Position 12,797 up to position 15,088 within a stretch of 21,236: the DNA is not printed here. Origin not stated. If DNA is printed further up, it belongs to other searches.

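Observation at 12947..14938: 663-aa class-B (B12-binding) radical SAM enzyme embedded in a glycosylation locus, with an unassigned C-terminal third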

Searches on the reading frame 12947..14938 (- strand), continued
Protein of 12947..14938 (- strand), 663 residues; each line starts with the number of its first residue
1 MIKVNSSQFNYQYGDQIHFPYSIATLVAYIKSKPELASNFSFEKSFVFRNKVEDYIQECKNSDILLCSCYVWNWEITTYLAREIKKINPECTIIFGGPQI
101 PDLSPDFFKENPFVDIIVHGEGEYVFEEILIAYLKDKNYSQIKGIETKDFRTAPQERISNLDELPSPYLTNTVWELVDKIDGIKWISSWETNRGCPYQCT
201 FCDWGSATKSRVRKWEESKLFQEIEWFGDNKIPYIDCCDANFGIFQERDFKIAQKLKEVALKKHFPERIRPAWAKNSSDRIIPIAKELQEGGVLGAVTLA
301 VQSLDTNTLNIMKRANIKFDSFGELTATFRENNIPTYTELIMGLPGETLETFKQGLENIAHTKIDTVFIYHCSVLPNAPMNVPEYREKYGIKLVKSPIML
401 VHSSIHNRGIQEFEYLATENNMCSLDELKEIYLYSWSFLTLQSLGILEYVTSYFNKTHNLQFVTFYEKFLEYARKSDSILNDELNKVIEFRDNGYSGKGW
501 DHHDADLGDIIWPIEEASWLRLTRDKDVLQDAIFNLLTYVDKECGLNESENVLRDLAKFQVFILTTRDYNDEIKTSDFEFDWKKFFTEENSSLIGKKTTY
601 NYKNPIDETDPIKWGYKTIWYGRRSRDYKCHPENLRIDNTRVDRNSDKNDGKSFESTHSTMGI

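Call 18: search_protein_families(library=pfam, proteins=[L008:5102-6697:+, L008:6737-8623:+, L008:8620-9282:+, L008:9279-9920:+, L008:12089-13186:+, L008:13168-14163:+, L017:7594-8388:+, L017:8871-9905:+, L017:11987-12628:-, L017:13177-13941:+], max_evalue=0.0001)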
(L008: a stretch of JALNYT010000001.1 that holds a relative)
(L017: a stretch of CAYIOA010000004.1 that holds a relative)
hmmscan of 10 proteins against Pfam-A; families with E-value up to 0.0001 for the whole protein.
L008:5102-6697:+ (531 aa): 2 families
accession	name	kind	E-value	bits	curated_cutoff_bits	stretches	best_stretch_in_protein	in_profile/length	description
PF01943.22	Polysacc_synt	-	1.3e-10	41.6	28.2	1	17-282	5-260/274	Polysaccharide biosynthesis protein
PF13440.11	Polysacc_synt_3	-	5.9e-09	36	23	1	38-344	2-291/293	Polysaccharide biosynthesis protein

L008:6737-8623:+ (628 aa): 0 families

L008:8620-9282:+ (220 aa): 2 families
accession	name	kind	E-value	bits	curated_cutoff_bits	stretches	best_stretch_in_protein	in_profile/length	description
PF00132.30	Hexapep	-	3e-11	43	27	1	124-158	2-36/36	Bacterial transferase hexapeptide (six repeats)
PF14602.12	Hexapep_2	-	2.3e-06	27.7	27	1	124-158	2-34/34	Hexapeptide repeat of succinyl-transferase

L008:9279-9920:+ (213 aa): 2 families
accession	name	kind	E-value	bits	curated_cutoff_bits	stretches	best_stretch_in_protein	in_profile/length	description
PF00132.30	Hexapep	-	8.3e-10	38.4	27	1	131-163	2-35/36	Bacterial transferase hexapeptide (six repeats)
PF14602.12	Hexapep_2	-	2.7e-09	37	27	1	131-163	2-33/34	Hexapeptide repeat of succinyl-transferase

L008:12089-13186:+ (365 aa): 5 families
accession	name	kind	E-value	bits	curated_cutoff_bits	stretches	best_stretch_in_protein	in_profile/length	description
PF01370.27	Epimerase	-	1.2e-38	133.3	20.9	2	160-269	127-240/240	NAD dependent epimerase/dehydratase family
PF16363.11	GDP_Man_Dehyd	-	2.9e-30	106.3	27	2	159-332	140-331/332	GDP-mannose 4,6 dehydratase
PF01073.25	3Beta_HSD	-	3.7e-12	46.3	22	1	10-120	24-127/280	3-beta hydroxysteroid dehydrogenase/isomerase family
PF02719.21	Polysacc_synt_2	-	2e-09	37.5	20.2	1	165-302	131-266/293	Polysaccharide biosynthesis protein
PF07993.18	NAD_binding_4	-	3.6e-07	30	20.1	1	49-221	78-220/258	Male sterility protein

L008:13168-14163:+ (331 aa): 3 families
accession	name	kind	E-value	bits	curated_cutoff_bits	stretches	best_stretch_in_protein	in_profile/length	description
PF00535.33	Glycos_transf_2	-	4.2e-28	98.8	23.3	1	12-134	1-124/168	Glycosyl transferase family 2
PF10111.15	Glyco_tranf_2_2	-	1.3e-12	48.2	27.3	1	12-217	1-209/276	Glycosyltransferase like family 2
PF13641.12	Glyco_tranf_2_3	-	1.7e-06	28.7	27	1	8-202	1-189/230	Glycosyltransferase like family 2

L017:7594-8388:+ (264 aa): 1 family
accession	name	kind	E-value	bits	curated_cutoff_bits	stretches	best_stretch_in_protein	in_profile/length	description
PF00459.30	Inositol_P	-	1.5e-48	166.1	27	1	7-260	9-268/271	Inositol monophosphatase family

L017:8871-9905:+ (344 aa): 5 families
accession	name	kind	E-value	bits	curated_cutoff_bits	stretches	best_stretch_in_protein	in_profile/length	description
PF01370.27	Epimerase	-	5.4e-44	150.8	20.9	1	27-251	1-227/240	NAD dependent epimerase/dehydratase family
PF16363.11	GDP_Man_Dehyd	-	6.7e-26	92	27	1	28-324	1-331/332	GDP-mannose 4,6 dehydratase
PF01073.25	3Beta_HSD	-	3.1e-12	46.6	22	1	28-251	1-231/280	3-beta hydroxysteroid dehydrogenase/isomerase family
PF05368.20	NmrA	-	1.4e-09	38.5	27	1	25-137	3-107/298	NmrA-like family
PF13460.12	NAD_binding_10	-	1.4e-09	38.5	27.2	1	31-143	1-104/184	NAD(P)H-binding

L017:11987-12628:- (213 aa): 0 families

L017:13177-13941:+ (254 aa): 2 families
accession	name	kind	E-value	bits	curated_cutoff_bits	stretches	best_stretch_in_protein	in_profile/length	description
PF00106.31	adh_short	-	2.9e-39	135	26.6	1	19-199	3-184/195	short chain dehydrogenase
PF13561.12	adh_short_C2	-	1e-21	78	27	1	23-200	3-179/236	Enoyl-(Acyl carrier protein) reductase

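Call 19: search_protein_families(library=pfam, proteins=[L014:7843-9345:+, L014:9441-9923:+, L014:11911-12753:+, L014:12743-13522:+, L015:8531-9379:+, L015:9465-9962:+, L015:11832-12785:+, L015:12718-13992:+, L013:2138-3463:+, L019:6775-7524:-], max_evalue=0.0001)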
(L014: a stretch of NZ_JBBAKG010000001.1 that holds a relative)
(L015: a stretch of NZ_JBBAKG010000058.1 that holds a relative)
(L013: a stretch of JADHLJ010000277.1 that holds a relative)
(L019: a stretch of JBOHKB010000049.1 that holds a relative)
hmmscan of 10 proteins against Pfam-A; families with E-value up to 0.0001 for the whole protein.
L014:7843-9345:+ (500 aa): 1 family
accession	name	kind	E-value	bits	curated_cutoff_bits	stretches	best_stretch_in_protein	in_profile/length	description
PF04055.27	Radical_SAM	-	3e-14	54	29.5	1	217-381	3-165/166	Radical SAM superfamily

L014:9441-9923:+ (160 aa): 1 family
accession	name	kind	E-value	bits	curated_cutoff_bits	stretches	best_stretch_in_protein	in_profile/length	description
PF01242.24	PTPS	-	1.1e-14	54.9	22.4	1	18-147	11-116/121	6-pyruvoyl tetrahydropterin synthase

L014:11911-12753:+ (280 aa): 1 family
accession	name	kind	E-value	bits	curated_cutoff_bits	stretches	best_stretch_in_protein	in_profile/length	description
PF00535.33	Glycos_transf_2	-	8.3e-05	23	23.3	0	13-116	1-95/168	Glycosyl transferase family 2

L014:12743-13522:+ (259 aa): 6 families
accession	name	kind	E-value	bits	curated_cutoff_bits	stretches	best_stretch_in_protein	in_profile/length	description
PF08242.18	Methyltransf_12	-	1.1e-16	61.8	30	1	62-156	1-97/98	Methyltransferase domain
PF13489.12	Methyltransf_23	-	3.9e-16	59.6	27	1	55-201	20-155/164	Methyltransferase domain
PF08241.18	Methyltransf_11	-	1.1e-15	58.5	21.2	1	62-157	1-93/95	Methyltransferase domain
PF13649.12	Methyltransf_25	-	1.6e-15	58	27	1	61-155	1-97/97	Methyltransferase domain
PF13847.12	Methyltransf_31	-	5.4e-14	52.5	27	1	58-167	4-117/145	Methyltransferase domain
PF02353.26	CMAS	-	1.2e-06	28.5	27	1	57-159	62-164/273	Mycolic acid cyclopropane synthetase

L015:8531-9379:+ (282 aa): 0 families

L015:9465-9962:+ (165 aa): 1 family
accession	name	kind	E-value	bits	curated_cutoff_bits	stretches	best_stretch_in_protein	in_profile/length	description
PF01242.24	PTPS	-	1.4e-15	57.8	22.4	1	16-153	6-118/121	6-pyruvoyl tetrahydropterin synthase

L015:11832-12785:+ (317 aa): 0 families

L015:12718-13992:+ (424 aa): 7 families
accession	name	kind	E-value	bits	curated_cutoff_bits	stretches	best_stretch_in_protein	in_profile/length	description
PF08484.17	Methyltransf_14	-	7.9e-30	104.2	23.5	1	269-410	2-143/160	C-methyltransferase C-terminal domain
PF13489.12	Methyltransf_23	-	2.7e-13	50.4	27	1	127-262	25-162/164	Methyltransferase domain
PF08241.18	Methyltransf_11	-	1.4e-08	35.7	21.2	1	130-219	2-95/95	Methyltransferase domain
PF08242.18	Methyltransf_12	-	2.2e-08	35.1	30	1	129-216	1-97/98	Methyltransferase domain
PF08421.16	Methyltransf_13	-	1.1e-07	32.3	31.3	1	33-90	1-59/62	Putative zinc binding domain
PF13649.12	Methyltransf_25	-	8.9e-07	30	27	1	129-215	2-97/97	Methyltransferase domain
PF13847.12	Methyltransf_31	-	4.8e-05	23.5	27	1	132-223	11-113/145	Methyltransferase domain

L013:2138-3463:+ (441 aa): 3 families
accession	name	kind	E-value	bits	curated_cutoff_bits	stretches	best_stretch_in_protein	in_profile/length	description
PF03721.20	UDPG_MGDP_dh_N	-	1.9e-21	76.9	27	1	27-208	1-181/187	UDP-glucose/GDP-mannose dehydrogenase family, NAD binding domain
PF00984.24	UDPG_MGDP_dh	-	5.1e-19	68.6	25.4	1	229-319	1-88/94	UDP-glucose/GDP-mannose dehydrogenase family, central domain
PF03446.21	NAD_binding_2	-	1.6e-05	25.4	21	1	28-114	1-69/161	NAD binding domain of 6-phosphogluconate dehydrogenase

L019:6775-7524:- (249 aa): 6 families
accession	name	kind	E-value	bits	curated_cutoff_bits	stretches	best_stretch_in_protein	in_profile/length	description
PF02353.26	CMAS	-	9.2e-10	38.7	27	1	16-95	19-101/273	Mycolic acid cyclopropane synthetase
PF13649.12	Methyltransf_25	-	2.7e-08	34.8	27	1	60-140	1-91/97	Methyltransferase domain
PF08242.18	Methyltransf_12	-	4.8e-08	34.1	30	1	61-142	1-92/98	Methyltransferase domain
PF07021.18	MetW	-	1.3e-06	28.7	21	1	52-149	9-109/193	Methionine biosynthesis protein MetW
PF08241.18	Methyltransf_11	-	1.9e-06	28.8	21.2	1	61-138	1-83/95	Methyltransferase domain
PF13489.12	Methyltransf_23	-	1.9e-05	24.9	27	1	43-145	9-114/164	Methyltransferase domain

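Call 27: find_homologous_proteins(query=L008:9992-12025:+)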
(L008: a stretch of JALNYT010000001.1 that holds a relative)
Query L008:9992-12025:+ (677 aa): 4165 proteins with E <= 0.001 among 8000 candidates; the best 120 are listed.
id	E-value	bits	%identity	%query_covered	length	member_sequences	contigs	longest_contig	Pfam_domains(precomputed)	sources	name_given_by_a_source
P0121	0.0e+0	1591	100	100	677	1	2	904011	PF04055.28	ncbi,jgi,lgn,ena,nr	ncbi:MAG: radical SAM protein [Sulfuritalea sp.]|nr:radical SAM protein [Sulfuritalea sp.]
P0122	0.0e+0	1407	89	97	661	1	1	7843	PF04055.28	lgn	-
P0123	0.0e+0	1397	88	97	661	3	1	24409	PF04055.28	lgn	-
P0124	0.0e+0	1355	85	97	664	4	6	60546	PF04055.28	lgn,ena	-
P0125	0.0e+0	1339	85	97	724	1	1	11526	PF04055.28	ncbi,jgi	jgi:radical SAM superfamily enzyme YgiQ (UPF0313 family)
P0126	0.0e+0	1334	84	97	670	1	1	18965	PF04055.28,PF02310.25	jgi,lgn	-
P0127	0.0e+0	1298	81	97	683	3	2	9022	PF04055.28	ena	-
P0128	0.0e+0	1273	79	97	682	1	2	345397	PF04055.28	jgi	jgi:2-(S-pantetheinyl)-carbapenam-3-carboxylate methyltransferase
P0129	0.0e+0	1258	77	98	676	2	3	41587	PF04055.28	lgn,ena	-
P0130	0.0e+0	1239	78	97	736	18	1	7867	PF04055.28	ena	-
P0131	0.0e+0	1229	76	98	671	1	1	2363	PF04055.28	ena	-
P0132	0.0e+0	1228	88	85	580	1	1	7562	PF04055.28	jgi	jgi:radical SAM superfamily enzyme YgiQ (UPF0313 family)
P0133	0.0e+0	1226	76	97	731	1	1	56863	PF04055.28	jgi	jgi:radical SAM superfamily enzyme YgiQ (UPF0313 family)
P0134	0.0e+0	1211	75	99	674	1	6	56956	PF04055.28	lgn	-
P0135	0.0e+0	1204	75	97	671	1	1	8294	PF04055.28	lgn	-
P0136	0.0e+0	1204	74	99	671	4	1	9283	PF04055.28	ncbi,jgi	jgi:radical SAM superfamily enzyme YgiQ (UPF0313 family)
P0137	0.0e+0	1198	74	97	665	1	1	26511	PF04055.28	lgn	-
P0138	0.0e+0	1198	74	97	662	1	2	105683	PF04055.28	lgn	-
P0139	0.0e+0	1186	74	97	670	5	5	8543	PF04055.28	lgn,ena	-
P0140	0.0e+0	1181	74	97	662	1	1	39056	PF04055.28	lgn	-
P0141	0.0e+0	1178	73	97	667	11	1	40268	PF04055.28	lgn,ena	-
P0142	0.0e+0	1173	73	97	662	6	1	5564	PF04055.28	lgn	-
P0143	0.0e+0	1171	73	97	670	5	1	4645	PF04055.28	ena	-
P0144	0.0e+0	1168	73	97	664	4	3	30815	PF04055.28,PF02310.25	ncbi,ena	-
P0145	0.0e+0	1167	71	98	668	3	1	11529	PF04055.28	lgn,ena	-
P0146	0.0e+0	1165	72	97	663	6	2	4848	PF04055.28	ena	-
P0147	0.0e+0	1164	73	97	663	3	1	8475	PF04055.28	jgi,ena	-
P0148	0.0e+0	1162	72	98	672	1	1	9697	PF04055.28,PF02310.25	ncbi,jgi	jgi:radical SAM superfamily enzyme YgiQ (UPF0313 family)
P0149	0.0e+0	1161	71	100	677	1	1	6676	PF04055.28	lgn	-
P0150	0.0e+0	1161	73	97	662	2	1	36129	PF04055.28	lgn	-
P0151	0.0e+0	1157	72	97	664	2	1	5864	PF04055.28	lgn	-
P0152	0.0e+0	1156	72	98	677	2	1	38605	PF04055.28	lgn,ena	-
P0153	0.0e+0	1150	72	98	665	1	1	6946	PF04055.28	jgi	-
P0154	0.0e+0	1149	72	97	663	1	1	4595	PF04055.28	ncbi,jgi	jgi:radical SAM superfamily enzyme YgiQ (UPF0313 family)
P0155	0.0e+0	1145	71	97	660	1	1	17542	PF04055.28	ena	-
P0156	0.0e+0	1140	72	97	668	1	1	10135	PF04055.28,PF02310.25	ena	-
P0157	0.0e+0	1137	71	97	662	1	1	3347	PF04055.28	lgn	-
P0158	0.0e+0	1135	71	97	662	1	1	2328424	PF04055.28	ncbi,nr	ncbi:MAG: radical SAM protein [Nitrosomonadales bacterium]|nr:radical SAM protein [Nitrosomonadales 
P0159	0.0e+0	1135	71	97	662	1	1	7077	PF04055.28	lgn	-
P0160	0.0e+0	1132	70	97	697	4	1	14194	PF04055.28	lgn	-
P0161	0.0e+0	1127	70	97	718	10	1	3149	PF04055.28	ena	-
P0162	0.0e+0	1126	73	94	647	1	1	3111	PF04055.28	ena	-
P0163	0.0e+0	1124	69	97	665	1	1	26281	PF04055.28,PF02310.25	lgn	-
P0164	0.0e+0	1116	68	97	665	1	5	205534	PF04055.28,PF02310.25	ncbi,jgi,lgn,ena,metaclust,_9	metaclust:\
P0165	0.0e+0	1109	68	97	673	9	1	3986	PF04055.28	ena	-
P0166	0.0e+0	1105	69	98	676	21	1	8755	PF04055.28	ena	-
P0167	0.0e+0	1103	68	97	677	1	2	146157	PF04055.28,PF02310.25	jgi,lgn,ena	-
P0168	0.0e+0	1100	68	98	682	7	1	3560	PF04055.28,PF02310.25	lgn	-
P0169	0.0e+0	1099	68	98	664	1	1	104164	PF04055.28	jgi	jgi:radical SAM superfamily enzyme YgiQ (UPF0313 family)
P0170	0.0e+0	1094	69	97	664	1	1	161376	PF04055.28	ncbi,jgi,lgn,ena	jgi:radical SAM superfamily enzyme YgiQ (UPF0313 family)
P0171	0.0e+0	1089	68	97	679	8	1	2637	PF04055.28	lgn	-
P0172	0.0e+0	1080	67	97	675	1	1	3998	PF04055.28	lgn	-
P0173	0.0e+0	1080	67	97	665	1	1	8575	PF04055.28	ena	-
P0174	0.0e+0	1077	67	97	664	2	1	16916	PF04055.28,PF02310.25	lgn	-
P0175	0.0e+0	1074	67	98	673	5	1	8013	PF04055.28,PF02310.25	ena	-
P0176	0.0e+0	1055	69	91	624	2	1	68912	PF04055.28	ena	-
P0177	0.0e+0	1053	66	97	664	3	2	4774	PF04055.28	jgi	jgi:radical SAM superfamily enzyme YgiQ (UPF0313 family)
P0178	0.0e+0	1052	64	100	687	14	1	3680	PF04055.28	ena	-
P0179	0.0e+0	1048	73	87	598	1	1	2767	PF04055.28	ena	-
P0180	0.0e+0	1045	63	100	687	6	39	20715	PF04055.28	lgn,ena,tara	tara:strand:+ start:970 stop:3033 length:2064 start_codon:yes stop_codon:yes gene_type:complete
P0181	0.0e+0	1044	73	87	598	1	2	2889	PF04055.28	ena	-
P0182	0.0e+0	1041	65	97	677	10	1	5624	PF04055.28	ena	-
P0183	0.0e+0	1040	65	97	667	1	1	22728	PF04055.28,PF02310.25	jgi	jgi:radical SAM superfamily enzyme YgiQ (UPF0313 family)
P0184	0.0e+0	1037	66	97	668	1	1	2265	PF04055.28,PF02310.25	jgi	jgi:radical SAM superfamily enzyme YgiQ (UPF0313 family)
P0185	0.0e+0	1037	65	97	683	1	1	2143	PF04055.28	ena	-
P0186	0.0e+0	1035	65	98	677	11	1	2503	PF04055.28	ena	-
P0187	0.0e+0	1035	63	99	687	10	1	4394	PF04055.28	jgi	-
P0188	0.0e+0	1035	62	99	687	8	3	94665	PF04055.28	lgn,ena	-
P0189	0.0e+0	1034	64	97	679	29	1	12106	PF04055.28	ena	-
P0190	0.0e+0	1033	64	97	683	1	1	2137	PF04055.28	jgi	-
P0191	0.0e+0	1033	65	97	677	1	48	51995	PF04055.28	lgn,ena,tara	tara:strand:- start:12588 stop:14621 length:2034 start_codon:yes stop_codon:yes gene_type:complete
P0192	0.0e+0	1032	64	97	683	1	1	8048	PF04055.28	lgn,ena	-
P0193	0.0e+0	1032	64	97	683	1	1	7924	PF04055.28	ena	-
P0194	0.0e+0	1032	64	97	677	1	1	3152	PF04055.28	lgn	-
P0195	0.0e+0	1031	64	97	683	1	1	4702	PF04055.28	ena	-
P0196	0.0e+0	1031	64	97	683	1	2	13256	PF04055.28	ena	-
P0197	0.0e+0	1031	65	97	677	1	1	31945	PF04055.28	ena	-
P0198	0.0e+0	1030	63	100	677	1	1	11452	PF04055.28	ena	-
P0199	0.0e+0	1029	64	97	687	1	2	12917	PF04055.28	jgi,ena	-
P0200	0.0e+0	1029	63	100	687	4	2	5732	PF04055.28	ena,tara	tara:strand:- start:1412 stop:3475 length:2064 start_codon:yes stop_codon:yes gene_type:complete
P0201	0.0e+0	1028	62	100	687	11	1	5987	PF04055.28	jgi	-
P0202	0.0e+0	1028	64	97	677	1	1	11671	PF04055.28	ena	-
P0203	0.0e+0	1027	63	100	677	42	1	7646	PF04055.28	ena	-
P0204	0.0e+0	1026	64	97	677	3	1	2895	PF04055.28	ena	-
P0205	0.0e+0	1023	64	97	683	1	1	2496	PF04055.28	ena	-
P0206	0.0e+0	1021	64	97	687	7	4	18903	PF04055.28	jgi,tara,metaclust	tara:strand:- start:3178 stop:5241 length:2064 start_codon:yes stop_codon:yes gene_type:complete|met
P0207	0.0e+0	1020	63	97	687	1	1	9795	PF04055.28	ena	-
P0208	0.0e+0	1017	63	97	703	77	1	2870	PF04055.28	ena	-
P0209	6.8e-294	995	63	97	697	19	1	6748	PF04055.28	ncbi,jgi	-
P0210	1.8e-288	977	61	96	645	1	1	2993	PF04055.28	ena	-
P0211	3.6e-286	969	61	96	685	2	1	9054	PF04055.28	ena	-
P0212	1.2e-251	855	71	72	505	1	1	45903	PF04055.28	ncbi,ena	-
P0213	1.5e-251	855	57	97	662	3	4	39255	PF04055.28,PF02310.25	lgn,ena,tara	tara:strand:- start:1538 stop:3526 length:1989 start_codon:yes stop_codon:yes gene_type:complete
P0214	2.2e-243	828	53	97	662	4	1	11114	PF04055.28,PF02310.25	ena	-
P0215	2.3e-242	824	55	97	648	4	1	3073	PF04055.28,PF02310.25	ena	-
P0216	4.5e-241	820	53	97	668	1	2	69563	PF04055.28,PF02310.25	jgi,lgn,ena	-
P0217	9.6e-241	819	53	97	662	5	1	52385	PF04055.28,PF02310.25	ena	-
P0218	5.3e-239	813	55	97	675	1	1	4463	PF04055.28,PF02310.25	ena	-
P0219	2.6e-238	811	53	97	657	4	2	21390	PF04055.28,PF02310.25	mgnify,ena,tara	mgnify:CR=1 FL=1|tara:strand:+ start:765 stop:2738 length:1974 start_codon:yes stop_codon:yes gene_t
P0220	3.5e-238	810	55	97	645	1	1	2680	PF04055.28,PF02310.25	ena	-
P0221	5.7e-238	810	54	98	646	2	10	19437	PF04055.28,PF02310.25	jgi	jgi:putative methyltransferase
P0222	1.2e-236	805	53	96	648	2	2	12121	PF04055.28,PF02310.25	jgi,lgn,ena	-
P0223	8.0e-236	803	54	96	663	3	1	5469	PF04055.28,PF02310.25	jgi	jgi:radical SAM superfamily enzyme YgiQ (UPF0313 family)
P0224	1.9e-235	801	54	96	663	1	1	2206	PF04055.28,PF02310.25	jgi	-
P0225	2.1e-235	801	52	96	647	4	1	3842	PF04055.28,PF02310.25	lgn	-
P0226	6.5e-235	800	54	96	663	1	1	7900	PF04055.28,PF02310.25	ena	-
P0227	1.3e-234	799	53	96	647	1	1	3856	PF04055.28,PF02310.25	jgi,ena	-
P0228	1.6e-234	798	54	96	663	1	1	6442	PF04055.28,PF02310.25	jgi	jgi:radical SAM superfamily enzyme YgiQ (UPF0313 family)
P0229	1.7e-234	798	53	96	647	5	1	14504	PF04055.28,PF02310.25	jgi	jgi:radical SAM superfamily enzyme YgiQ (UPF0313 family)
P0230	5.5e-234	797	54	97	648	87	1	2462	PF04055.28,PF02310.25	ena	-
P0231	1.2e-233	795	54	97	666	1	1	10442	PF04055.28,PF02310.25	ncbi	-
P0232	2.1e-233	795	54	96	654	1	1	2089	PF04055.28,PF02310.25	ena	-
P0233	7.9e-233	793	52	97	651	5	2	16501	PF04055.28,PF02310.25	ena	-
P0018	9.3e-233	793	53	99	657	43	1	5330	PF04055.28,PF02310.25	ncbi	-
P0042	7.5e-232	790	54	96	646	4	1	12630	PF04055.28,PF02310.25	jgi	jgi:radical SAM superfamily enzyme YgiQ (UPF0313 family)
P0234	2.1e-231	788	52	96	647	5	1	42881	PF04055.28,PF02310.25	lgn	-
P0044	2.8e-231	788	54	98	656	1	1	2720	PF04055.28,PF02310.25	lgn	-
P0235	3.0e-231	788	53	97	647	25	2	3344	PF04055.28,PF02310.25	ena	-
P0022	1.5e-230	785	54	96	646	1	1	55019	PF04055.28,PF02310.25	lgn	-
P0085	1.8e-230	785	55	96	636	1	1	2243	PF04055.28,PF02310.25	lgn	-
